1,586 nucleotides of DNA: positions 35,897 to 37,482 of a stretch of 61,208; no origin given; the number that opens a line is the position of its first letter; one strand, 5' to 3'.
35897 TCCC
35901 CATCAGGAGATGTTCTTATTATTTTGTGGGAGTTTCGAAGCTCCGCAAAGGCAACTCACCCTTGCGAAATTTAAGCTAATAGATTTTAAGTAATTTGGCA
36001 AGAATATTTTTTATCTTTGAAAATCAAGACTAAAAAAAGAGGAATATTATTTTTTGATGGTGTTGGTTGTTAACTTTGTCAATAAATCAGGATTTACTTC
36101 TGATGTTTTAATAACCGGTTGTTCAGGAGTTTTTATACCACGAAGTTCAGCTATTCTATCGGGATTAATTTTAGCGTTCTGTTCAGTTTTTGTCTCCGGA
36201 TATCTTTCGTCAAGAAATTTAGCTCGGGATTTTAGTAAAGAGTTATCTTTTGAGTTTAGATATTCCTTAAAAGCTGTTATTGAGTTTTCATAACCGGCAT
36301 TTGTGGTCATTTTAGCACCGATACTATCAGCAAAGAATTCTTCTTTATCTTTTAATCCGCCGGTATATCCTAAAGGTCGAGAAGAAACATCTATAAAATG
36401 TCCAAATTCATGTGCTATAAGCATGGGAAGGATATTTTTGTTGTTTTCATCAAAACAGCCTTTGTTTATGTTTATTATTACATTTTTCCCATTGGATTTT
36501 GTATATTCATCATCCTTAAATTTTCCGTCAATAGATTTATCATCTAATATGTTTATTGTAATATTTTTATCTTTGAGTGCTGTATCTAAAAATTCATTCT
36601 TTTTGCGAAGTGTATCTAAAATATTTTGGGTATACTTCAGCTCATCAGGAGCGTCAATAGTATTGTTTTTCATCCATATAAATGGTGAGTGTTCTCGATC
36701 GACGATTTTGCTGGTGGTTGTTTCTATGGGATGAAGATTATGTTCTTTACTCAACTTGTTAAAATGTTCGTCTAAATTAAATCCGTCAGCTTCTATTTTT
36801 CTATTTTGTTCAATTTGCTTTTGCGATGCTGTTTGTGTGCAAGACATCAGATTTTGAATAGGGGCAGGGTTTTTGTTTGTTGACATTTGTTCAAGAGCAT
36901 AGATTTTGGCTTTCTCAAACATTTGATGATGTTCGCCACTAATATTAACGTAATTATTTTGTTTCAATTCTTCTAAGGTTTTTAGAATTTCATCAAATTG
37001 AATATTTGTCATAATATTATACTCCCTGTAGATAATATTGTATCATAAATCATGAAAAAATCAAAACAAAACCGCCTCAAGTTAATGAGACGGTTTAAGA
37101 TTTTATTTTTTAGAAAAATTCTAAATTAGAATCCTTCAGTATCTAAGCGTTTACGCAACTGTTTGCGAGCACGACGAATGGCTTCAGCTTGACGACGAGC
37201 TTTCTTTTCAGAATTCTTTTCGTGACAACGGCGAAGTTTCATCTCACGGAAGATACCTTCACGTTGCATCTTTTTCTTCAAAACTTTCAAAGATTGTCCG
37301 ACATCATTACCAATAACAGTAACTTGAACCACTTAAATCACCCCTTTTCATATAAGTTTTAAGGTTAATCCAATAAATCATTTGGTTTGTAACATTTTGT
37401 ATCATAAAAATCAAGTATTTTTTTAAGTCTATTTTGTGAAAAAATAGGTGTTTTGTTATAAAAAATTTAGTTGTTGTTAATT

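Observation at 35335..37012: XRE regulator and HExxH (ImmA/IrrE-like) protein separated by two tandem autonomous promoter-to-terminator RNA-like units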

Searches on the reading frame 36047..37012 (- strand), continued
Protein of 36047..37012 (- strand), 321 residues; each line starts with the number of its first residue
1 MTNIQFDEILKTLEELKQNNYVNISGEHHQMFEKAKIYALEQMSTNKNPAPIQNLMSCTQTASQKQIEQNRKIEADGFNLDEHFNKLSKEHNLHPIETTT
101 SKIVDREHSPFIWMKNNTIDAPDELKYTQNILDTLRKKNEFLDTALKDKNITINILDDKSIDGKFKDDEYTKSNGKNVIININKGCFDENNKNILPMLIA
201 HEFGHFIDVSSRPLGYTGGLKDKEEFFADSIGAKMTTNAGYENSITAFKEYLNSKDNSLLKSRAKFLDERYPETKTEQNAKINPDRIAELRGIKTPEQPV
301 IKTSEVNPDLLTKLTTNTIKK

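Call 49: fold_search(model_id=the predicted structure, library=pdb)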
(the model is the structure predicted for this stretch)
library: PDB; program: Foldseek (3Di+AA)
matches with E <= 10: 96; with E <= 0.001: 1
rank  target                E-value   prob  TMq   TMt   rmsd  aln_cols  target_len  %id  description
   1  3c37_B                5.4e-04  1.00  0.30  0.41  14.2       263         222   16  X-ray structure of the putative Zn-dependent peptidase Q74D82 at the resolution 1.7 A. Northeast Structural Genomics C (released 2008-02-12)
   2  1k9x_A                6.5e-02  0.38  0.25  0.18  17.3       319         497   13  Structure of Pyrococcus furiosus carboxypeptidase Apo-Yb (released 2002-11-06)
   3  6ait_F                8.0e-02  0.99  0.34  0.28   7.0       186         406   16  Crystal structure of E. coli BepA (released 2018-12-26)
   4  8exq_A                1.7e-01  0.72  0.27  0.17  14.0       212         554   16  Cryo-EM structure of S. aureus BlaR1 with C1 symmetry (released 2023-01-11)
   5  6ait_C                1.8e-01  0.99  0.35  0.27   6.2       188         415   19  Crystal structure of E. coli BepA (released 2018-12-26)
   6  4ipe_A                3.3e-01  0.10  0.15  0.10  17.7       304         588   11  Crystal structure of mitochondrial Hsp90 (TRAP1) with AMPPNP (released 2014-01-22)
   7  6mdx_A                4.2e-01  0.54  0.24  0.38   7.6       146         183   12  Mechanism of protease dependent DPC repair (released 2019-04-10)
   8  3o0y_A                5.2e-01  0.16  0.25  0.16  17.5       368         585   10  The crystal structure of the putative lipoprotein from Colwellia psychrerythraea (released 2010-09-22)
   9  6mdw                  5.8e-01  0.69  0.23  0.36   5.2       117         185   11  Mechanism of protease dependent DPC repair (released 2019-04-10)
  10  4qhi_A                5.8e-01  0.51  0.21  0.51   7.2       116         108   19  Crystal structure of Methanocaldococcus jannaschii selecase mutant R36W (released 2014-07-16)
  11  3o0y_B                5.8e-01  0.16  0.24  0.15  17.9       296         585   12  The crystal structure of the putative lipoprotein from Colwellia psychrerythraea (released 2010-09-22)
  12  5giv_A                7.5e-01  0.16  0.25  0.18  15.1       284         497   10  Crystal structure of M32 carboxypeptidase from Deinococcus radiodurans R1 (released 2017-07-12)
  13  4il3_A                7.5e-01  0.13  0.25  0.20  18.3       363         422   11  Crystal Structure of S. mikatae Ste24p (released 2013-02-20)
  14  7ry0_A                9.3e-01  0.07  0.14  0.13  17.7       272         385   10  human Hsp90_MC domain structure (released 2022-12-28)
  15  6w08_A                1.0e+00  0.02  0.09  0.09  24.6       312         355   10  Crystal Structure of Motility Associated Killing Factor E from Vibrio cholerae (released 2020-03-11)
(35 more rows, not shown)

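Call 55: search_protein_families(library=padloc, proteins=[window:36047-37012:-], max_evalue=0.1)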
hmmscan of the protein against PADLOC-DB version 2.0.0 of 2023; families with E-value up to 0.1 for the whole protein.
window:36047-37012:- (321 aa): 0 families

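Call 56: search_protein_families(library=phrogs, proteins=[window:36047-37012:-], max_evalue=0.01)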
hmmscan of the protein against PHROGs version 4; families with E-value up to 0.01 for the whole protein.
window:36047-37012:- (321 aa): 0 families

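Call 57: search_protein_families(library=ncbifam, proteins=[window:36047-37012:-], max_evalue=0.1)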
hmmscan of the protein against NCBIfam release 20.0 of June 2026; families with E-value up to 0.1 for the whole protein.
window:36047-37012:- (321 aa): 0 families

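Call 87: search_protein_representatives(alignment_id=A1)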
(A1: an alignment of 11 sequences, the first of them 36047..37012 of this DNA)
Query: 11 sequences, 321 profile positions. Proteins with E-value up to 0.001 (for the whole library): 52; up to 1e-10: 30; up to 1e-30: 8. The best 52 are listed.
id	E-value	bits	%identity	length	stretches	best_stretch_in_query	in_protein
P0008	2.8e-146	503.3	-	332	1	2-320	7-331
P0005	5.8e-141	485.8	-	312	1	1-298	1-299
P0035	1.1e-41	159.5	-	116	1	197-296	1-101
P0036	6.4e-39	150.5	-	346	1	8-269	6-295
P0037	3.5e-36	141.5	-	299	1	6-284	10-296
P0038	3.7e-36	141.4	-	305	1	7-293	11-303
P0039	1.0e-32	130.1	-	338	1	3-299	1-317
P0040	1.2e-32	129.9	-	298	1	2-277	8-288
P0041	3.7e-29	118.4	-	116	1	197-294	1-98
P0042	6.8e-29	117.5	-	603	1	5-277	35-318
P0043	1.4e-26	110.0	-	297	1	7-283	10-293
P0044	3.1e-26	108.8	-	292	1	5-271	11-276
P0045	8.9e-26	107.3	-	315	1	5-270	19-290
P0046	4.1e-24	101.9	-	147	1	148-284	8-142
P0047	1.2e-23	100.3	-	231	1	101-242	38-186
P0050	4.7e-18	81.9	-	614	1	124-274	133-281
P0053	5.6e-16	75.1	-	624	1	121-275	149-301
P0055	6.7e-15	71.6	-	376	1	149-269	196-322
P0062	6.4e-11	58.5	-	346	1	130-258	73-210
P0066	5.1e-10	55.5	-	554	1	13-250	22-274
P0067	9.1e-10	54.7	-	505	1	9-243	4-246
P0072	1.6e-07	47.4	-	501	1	71-243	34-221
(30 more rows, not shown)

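Call 88: search_protein_families(library=pfam, proteins=[P0036, P0039, P0042, P0050, P0053, P0055, P0066, P0067, P0072, P0062], max_evalue=0.01)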
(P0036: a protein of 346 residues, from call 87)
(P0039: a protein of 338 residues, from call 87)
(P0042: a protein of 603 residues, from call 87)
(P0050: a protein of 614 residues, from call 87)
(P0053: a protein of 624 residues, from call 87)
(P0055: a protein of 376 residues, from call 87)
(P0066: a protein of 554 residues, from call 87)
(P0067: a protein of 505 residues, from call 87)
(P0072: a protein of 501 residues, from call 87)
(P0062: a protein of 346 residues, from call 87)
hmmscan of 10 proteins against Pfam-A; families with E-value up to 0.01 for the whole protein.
P0036 (346 aa): 1 family
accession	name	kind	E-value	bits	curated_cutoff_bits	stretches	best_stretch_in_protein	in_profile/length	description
PF18818.7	MPTase-PolyVal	-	0.0067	16.9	27.5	0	215-280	44-108/126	Zincin-like metallopeptidase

P0039 (338 aa): 0 families

P0042 (603 aa): 0 families

P0050 (614 aa): 0 families

P0053 (624 aa): 0 families

P0055 (376 aa): 0 families

P0066 (554 aa): 2 families
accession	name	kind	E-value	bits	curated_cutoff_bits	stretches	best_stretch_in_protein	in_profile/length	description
PF01435.24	Peptidase_M48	-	0.00028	21.2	20.3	0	202-267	49-114/186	Peptidase family M48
PF11802.13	CENP-K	-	0.0047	17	27.2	0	285-365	41-123/263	Centromere-associated protein K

P0067 (505 aa): 0 families

P0072 (501 aa): 1 family
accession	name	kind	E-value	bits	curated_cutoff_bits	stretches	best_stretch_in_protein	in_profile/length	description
PF01435.24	Peptidase_M48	-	0.0028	18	20.3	0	153-211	45-99/186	Peptidase family M48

P0062 (346 aa): 0 families

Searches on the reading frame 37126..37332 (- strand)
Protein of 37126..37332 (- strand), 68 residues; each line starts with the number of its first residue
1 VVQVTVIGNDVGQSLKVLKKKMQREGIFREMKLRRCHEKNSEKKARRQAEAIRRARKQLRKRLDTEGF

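Call 8: search_protein_families(library=pfam, proteins=[window:37126-37332:-], max_evalue=1)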
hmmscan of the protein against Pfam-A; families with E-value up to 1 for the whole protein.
window:37126-37332:- (68 aa): 1 family
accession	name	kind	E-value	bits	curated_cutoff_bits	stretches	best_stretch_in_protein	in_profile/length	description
PF01165.25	Ribosomal_S21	-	1.4e-15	57.2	27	1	3-56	1-55/55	Ribosomal protein S21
